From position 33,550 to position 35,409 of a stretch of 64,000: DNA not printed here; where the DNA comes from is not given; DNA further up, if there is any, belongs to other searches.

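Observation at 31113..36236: Rrf2-controlled operon coupling a propeller protein, a SPASM-like radical-SAM enzyme and a B12 radical-SAM enzyme to heme A synthase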

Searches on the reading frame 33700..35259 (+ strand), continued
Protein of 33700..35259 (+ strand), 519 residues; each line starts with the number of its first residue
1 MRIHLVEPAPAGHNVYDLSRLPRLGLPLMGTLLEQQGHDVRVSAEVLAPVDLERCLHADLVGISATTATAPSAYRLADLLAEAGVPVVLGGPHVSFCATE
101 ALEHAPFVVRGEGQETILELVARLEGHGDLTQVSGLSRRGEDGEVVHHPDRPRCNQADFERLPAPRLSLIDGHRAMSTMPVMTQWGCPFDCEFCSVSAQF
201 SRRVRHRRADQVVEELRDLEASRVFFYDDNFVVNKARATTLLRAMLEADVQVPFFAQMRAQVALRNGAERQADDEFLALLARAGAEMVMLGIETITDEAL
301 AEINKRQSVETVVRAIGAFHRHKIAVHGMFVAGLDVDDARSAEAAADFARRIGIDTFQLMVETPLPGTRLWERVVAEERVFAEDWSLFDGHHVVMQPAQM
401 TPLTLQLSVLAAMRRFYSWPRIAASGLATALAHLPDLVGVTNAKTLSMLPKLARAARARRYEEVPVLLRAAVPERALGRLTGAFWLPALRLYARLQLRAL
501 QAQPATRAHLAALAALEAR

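Call 62: search_protein_families(library=pfam, proteins=[L036:5056-6618:+, L036:6615-7691:+, L036:4213-5043:+, L036:10660-12102:-, L007:4206-6905:-, L007:3124-4032:-, L007:1407-3221:-, L034:7949-8767:+, L034:7146-7796:+, L038:7734-8891:+], max_evalue=0.0001)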
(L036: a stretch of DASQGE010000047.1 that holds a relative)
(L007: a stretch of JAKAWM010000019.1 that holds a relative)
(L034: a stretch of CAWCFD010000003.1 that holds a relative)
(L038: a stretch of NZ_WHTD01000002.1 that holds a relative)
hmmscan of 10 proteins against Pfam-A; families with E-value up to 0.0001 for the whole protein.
L036:5056-6618:+ (520 aa): 4 families
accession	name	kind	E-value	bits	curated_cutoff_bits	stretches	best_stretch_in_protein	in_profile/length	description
PF00441.29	Acyl-CoA_dh_1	-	1.5e-19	71.1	22.4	2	403-470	82-149/150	Acyl-CoA dehydrogenase, C-terminal domain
PF02770.24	Acyl-CoA_dh_M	-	2.1e-19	69.9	33.3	1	155-258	1-97/97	Acyl-CoA dehydrogenase, middle domain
PF02771.21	Acyl-CoA_dh_N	-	6.7e-17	62.3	22.9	1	33-131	3-97/113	Acyl-CoA dehydrogenase, N-terminal domain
PF08028.16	Acyl-CoA_dh_2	-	7.1e-08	33.3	22.7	0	288-392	4-101/134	Acyl-CoA dehydrogenase, C-terminal domain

L036:6615-7691:+ (358 aa): 3 families
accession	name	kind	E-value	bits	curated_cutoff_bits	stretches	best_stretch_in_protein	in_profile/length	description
PF00441.29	Acyl-CoA_dh_1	-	7.5e-20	72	22.4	1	209-329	7-132/150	Acyl-CoA dehydrogenase, C-terminal domain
PF02771.21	Acyl-CoA_dh_N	-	2e-13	51.2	22.9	1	6-102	1-100/113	Acyl-CoA dehydrogenase, N-terminal domain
PF08028.16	Acyl-CoA_dh_2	-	2.7e-06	28.1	22.7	1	219-330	2-128/134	Acyl-CoA dehydrogenase, C-terminal domain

L036:4213-5043:+ (276 aa): 1 family
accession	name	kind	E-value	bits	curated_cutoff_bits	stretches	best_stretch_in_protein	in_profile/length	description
PF06314.16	ADC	-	4.8e-12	46.3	29.8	1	27-219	19-201/238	Acetoacetate decarboxylase (ADC)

L036:10660-12102:- (480 aa): 2 families
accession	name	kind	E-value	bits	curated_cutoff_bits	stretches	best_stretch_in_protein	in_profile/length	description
PF00675.25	Peptidase_M16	-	7.1e-33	114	22.3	1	85-228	7-149/149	Insulinase (Peptidase family M16)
PF05193.26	Peptidase_M16_C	-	4.8e-22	79.1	23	1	268-408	36-179/181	Peptidase M16 inactive domain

L007:4206-6905:- (899 aa): 5 families
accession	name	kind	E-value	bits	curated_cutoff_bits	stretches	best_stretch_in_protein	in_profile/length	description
PF08148.17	DSHCT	-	1.2e-30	106.9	22.7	1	728-890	5-171/172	DSHCT (NUC185) domain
PF00270.35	DEAD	-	4.7e-27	95.2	26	1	47-198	2-166/167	DEAD/DEAH box helicase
PF04851.21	ResIII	-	3.3e-11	43.8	22.5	1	44-193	3-162/164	Type III restriction enzyme, res subunit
PF22527.2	DEXQc_Suv3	-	3.1e-08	33.8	27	1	65-201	19-143/154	DEXQ-box helicase domain of Suv3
PF00271.37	Helicase_C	-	7.9e-08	33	23.5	1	352-430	40-110/110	Helicase conserved C-terminal domain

L007:3124-4032:- (302 aa): 3 families
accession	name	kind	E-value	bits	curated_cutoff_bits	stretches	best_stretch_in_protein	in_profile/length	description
PF08240.17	ADH_N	-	3.1e-22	79.2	23.5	1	2-104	6-101/104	Alcohol dehydrogenase GroES-like domain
PF00107.32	ADH_zinc_N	-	1.6e-18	67.3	31.8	1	147-263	1-125/129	Zinc-binding dehydrogenase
PF13602.12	ADH_zinc_N_2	-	4.6e-14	53.9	27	1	195-299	22-134/134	Zinc-binding dehydrogenase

L007:1407-3221:- (604 aa): 1 family
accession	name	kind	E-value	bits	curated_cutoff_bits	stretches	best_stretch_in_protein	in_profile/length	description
PF02511.20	Thy1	-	8e-38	130.6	24.8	2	379-566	2-187/191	Thymidylate synthase complementing protein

L034:7949-8767:+ (272 aa): 1 family
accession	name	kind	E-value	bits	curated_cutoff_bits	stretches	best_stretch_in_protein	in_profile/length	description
PF03006.26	HlyIII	-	1.4e-43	149.6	26.2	1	64-261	5-224/224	Haemolysin-III related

L034:7146-7796:+ (216 aa): 3 families
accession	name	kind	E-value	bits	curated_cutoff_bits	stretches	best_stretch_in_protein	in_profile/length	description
PF00196.25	GerE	-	7.9e-13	48.3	23.5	1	150-194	2-46/57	Bacterial regulatory proteins, luxR family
PF00072.30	Response_reg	-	2.1e-11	44.4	30.2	1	3-107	1-99/111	Response regulator receiver domain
PF08281.18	Sigma70_r4_2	-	2.3e-05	24.4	25.7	1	146-189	6-50/54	Sigma-70, region 4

L038:7734-8891:+ (385 aa): 2 families
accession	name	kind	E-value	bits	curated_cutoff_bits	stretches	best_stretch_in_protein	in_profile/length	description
PF00724.26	Oxidored_FMN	-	6.6e-50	170.7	27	1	7-240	5-248/342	NADH:flavin oxidoreductase / NADH oxidase family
PF01207.24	Dus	-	2.2e-06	27.4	20.4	0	144-243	67-151/311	Dihydrouridine synthase (Dus)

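Call 63: search_protein_families(library=ncbifam, proteins=[L014:2767-4086:+, L019:7569-8984:+, L025:1576-2799:+], max_evalue=1e-60)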
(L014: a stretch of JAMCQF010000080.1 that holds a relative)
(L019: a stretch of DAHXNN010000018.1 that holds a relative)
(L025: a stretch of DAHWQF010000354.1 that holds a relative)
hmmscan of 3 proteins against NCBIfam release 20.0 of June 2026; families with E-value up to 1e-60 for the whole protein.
L014:2767-4086:+ (439 aa): 2 families
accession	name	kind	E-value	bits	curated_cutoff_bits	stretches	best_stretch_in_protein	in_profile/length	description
TIGR04053.2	TIGR04053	equivalog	7.1e-131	436.8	395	1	53-423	3-366/366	TIGR04053 family radical SAM/SPASM domain-containing protein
TIGR04545.1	rSAM_ahbD_hemeb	equivalog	6.3e-87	292.2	500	0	59-286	1-229/339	heme b synthase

L019:7569-8984:+ (471 aa): 2 families
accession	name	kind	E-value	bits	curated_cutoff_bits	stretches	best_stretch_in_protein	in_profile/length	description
TIGR04053.2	TIGR04053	equivalog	1.4e-134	449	395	1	92-457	2-366/366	TIGR04053 family radical SAM/SPASM domain-containing protein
TIGR04545.1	rSAM_ahbD_hemeb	equivalog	5e-87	292.5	500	0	99-321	1-224/339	heme b synthase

L025:1576-2799:+ (408 aa): 2 families
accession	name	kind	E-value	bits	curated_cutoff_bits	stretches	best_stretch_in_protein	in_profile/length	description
TIGR04053.2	TIGR04053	equivalog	1.8e-129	432.1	395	1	29-404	2-366/366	TIGR04053 family radical SAM/SPASM domain-containing protein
TIGR04545.1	rSAM_ahbD_hemeb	equivalog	9.8e-82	275.1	500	0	36-259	1-225/339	heme b synthase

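Call 74: find_encoding_contigs(protein=P0113, flank=5000, max_places=3)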
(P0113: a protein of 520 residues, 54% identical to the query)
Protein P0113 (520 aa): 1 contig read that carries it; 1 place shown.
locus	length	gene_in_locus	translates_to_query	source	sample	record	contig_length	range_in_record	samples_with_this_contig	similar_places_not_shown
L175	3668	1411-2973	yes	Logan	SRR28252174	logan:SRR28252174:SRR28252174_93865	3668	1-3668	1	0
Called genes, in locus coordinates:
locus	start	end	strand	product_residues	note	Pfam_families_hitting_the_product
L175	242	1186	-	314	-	PF02082:Rrf2, PF10604:Polyketide_cyc2 (weak)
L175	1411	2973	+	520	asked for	PF02310:B12-binding, PF04055:Radical_SAM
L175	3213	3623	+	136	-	-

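Call 77: search_dna_similar(query=window:33700-35259:+, collection=plasmids, mode=protein, max_evalue=1e-30, max_rows=15)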
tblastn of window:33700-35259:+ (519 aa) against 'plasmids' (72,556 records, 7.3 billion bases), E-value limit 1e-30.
Records with a match: 2; places in all: 2; records where one place covers at least 80% of the query: 0.
Best place of each record, by identity: <60% 2.
By first word of the organism name: Citrobacter 1; Paraclostridium 1.
By predicted mobility (MOB-suite, as given by PLSDB): mobilizable 1; non-mobilizable 1.
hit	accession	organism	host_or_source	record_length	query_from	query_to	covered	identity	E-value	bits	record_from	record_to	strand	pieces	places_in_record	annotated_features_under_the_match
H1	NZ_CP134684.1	Citrobacter portucalensis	Larus michahellis,bacteria,cloaca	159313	26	423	77%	29.5%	2e-35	149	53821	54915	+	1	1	radical SAM protein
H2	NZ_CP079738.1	Paraclostridium bifermentans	whole organism,soil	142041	18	423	78%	25.2%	5e-39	159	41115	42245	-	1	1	radical SAM protein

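Call 99: predict_structure(alignment_id=A1)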
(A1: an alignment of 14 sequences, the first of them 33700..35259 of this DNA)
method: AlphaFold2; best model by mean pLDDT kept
length: 519 residues; sequences in the alignment: 14
mean_pLDDT: 87.1   pTM: 0.85
mean pLDDT of the five models: 87.1, 82.8, 82.1, 79.1, 75.7
residues with pLDDT >= 90: 251; 70-90: 235; 50-70: 32; < 50: 1
segments of 3 or more residues with pLDDT < 50: none
pLDDT, mean of each block of 10 residues (from residue 1): 92 67 90 97 90 95 92 95 96 91 96 91 92 92 91 86 92 88 75 59 81 90 78 80 94 88 79 94 93 85 80 93 93 90 94 92 86 92 86 92 95 92 82 74 78 78 77 78 83 87 88 91
secondary structure, 60 per line:
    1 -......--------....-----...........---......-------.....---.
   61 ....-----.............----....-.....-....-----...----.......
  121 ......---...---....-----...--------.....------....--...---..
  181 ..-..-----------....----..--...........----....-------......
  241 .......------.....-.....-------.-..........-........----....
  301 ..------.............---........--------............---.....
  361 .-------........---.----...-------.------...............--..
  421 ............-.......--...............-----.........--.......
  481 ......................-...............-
elements in order: E2-7 H16-19 H25-35 E39-44 H52-56 E60-64 H70-82 E87-90 H92-96 H98-101 E107-109 H114-126 E136-139 E145-147 H156-160 E179-182 H197-200 H209-219 E224-227 H235-247 E254-258 H260-263 H274-283 E285-292 H297-302 H309-321 E325-332 H341-352 E356-361 H369-376 H402-416 H419-432 H434-440 H443-457 H463-471 H474-502 H504-518

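Call 101: fold_search(model_id=the predicted structure, library=pdb)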
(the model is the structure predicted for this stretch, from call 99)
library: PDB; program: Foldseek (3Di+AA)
matches with E <= 10: 1774; with E <= 0.001: 176
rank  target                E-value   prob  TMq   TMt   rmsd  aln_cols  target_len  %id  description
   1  6fd2_B                7.4e-23  1.00  0.64  0.73   4.1       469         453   20  Radical SAM 1,2-diol dehydratase AprD4 in complex with its substrate paromamine (released 2018-01-17)
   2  9ccb                  1.5e-22  1.00  0.59  0.72   4.2       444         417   20  X-ray crystal structure of methyl-coenzyme M reductase glutamine methylase (MgmA) from Methanothermobacter marburgensis  (released 2025-01-01)
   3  6fd2_A                3.8e-22  1.00  0.64  0.73   4.2       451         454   22  Radical SAM 1,2-diol dehydratase AprD4 in complex with its substrate paromamine (released 2018-01-17)
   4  5ul4                  6.7e-22  1.00  0.63  0.46  11.9       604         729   15  Structure of Cobalamin-dependent S-adenosylmethionine radical enzyme OxsB with aqua-cobalamin and S-adenosylmethionine b (released 2017-04-19)
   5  5ul3                  2.9e-21  1.00  0.64  0.47  12.6       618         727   15  Structure of Cobalamin-dependent S-adenosylmethionine radical enzyme OxsB with aqua-cobalamin bound (released 2017-04-19)
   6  6wte_A                3.9e-21  1.00  0.60  0.55   5.9       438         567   18  Structure of radical S-adenosylmethionine methyltransferase, TsrM, from Kitasatospora setae with cobalamin and [4Fe-4S (released 2020-12-23)
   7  6wte_B                5.8e-21  1.00  0.62  0.61   3.4       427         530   19  Structure of radical S-adenosylmethionine methyltransferase, TsrM, from Kitasatospora setae with cobalamin and [4Fe-4S (released 2020-12-23)
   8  6wtf_A                2.5e-20  1.00  0.58  0.55   5.7       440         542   19  Structure of radical S-adenosylmethionine methyltransferase, TsrM, from Kitasatospora setae with tryptophan substrate  (released 2020-12-23)
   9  6wtf_B                3.8e-20  1.00  0.58  0.56   5.5       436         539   18  Structure of radical S-adenosylmethionine methyltransferase, TsrM, from Kitasatospora setae with tryptophan substrate  (released 2020-12-23)
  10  9n1d                  2.3e-19  1.00  0.62  0.52  11.7       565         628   16  Crystal structure of CysS from Corallococcus sp. CA054B with 5'-deoxyadenosine and methionine bound (released 2026-01-28)
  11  5ul2                  6.9e-19  1.00  0.61  0.45  11.5       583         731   15  Structure of Apo, SeMet-labeled Cobalamin-dependent S-adenosylmethionine radical enzyme OxsB (released 2017-04-19)
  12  9n1c                  1.8e-18  1.00  0.60  0.51   5.5       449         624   17  Crystal structure of CysS from Corallococcus sp. CA054B with 5'-deoxyadenosine, methionine, and pantetheinylated 3-ethox (released 2026-01-28)
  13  9n1b                  2.1e-18  1.00  0.60  0.51   4.7       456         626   17  Crystal structure of CysS from Corallococcus sp. CA054B with 5'-deoxyadenosine, methionine, and pantetheinylated 3-metho (released 2026-01-28)
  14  7kdy_B                4.5e-16  1.00  0.60  0.48  13.5       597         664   18  Crystal structure of Streptomyces tokunonesis TokK with hydroxycobalamin, 5'-deoxyadenosine, methionine, and (2R)-pant (released 2022-01-12)
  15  7mjx_A                9.6e-14  1.00  0.52  0.61   8.1       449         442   15  MiaB in the complex with 5'-deoxyadenosine, methionine and RNA (released 2021-09-15)
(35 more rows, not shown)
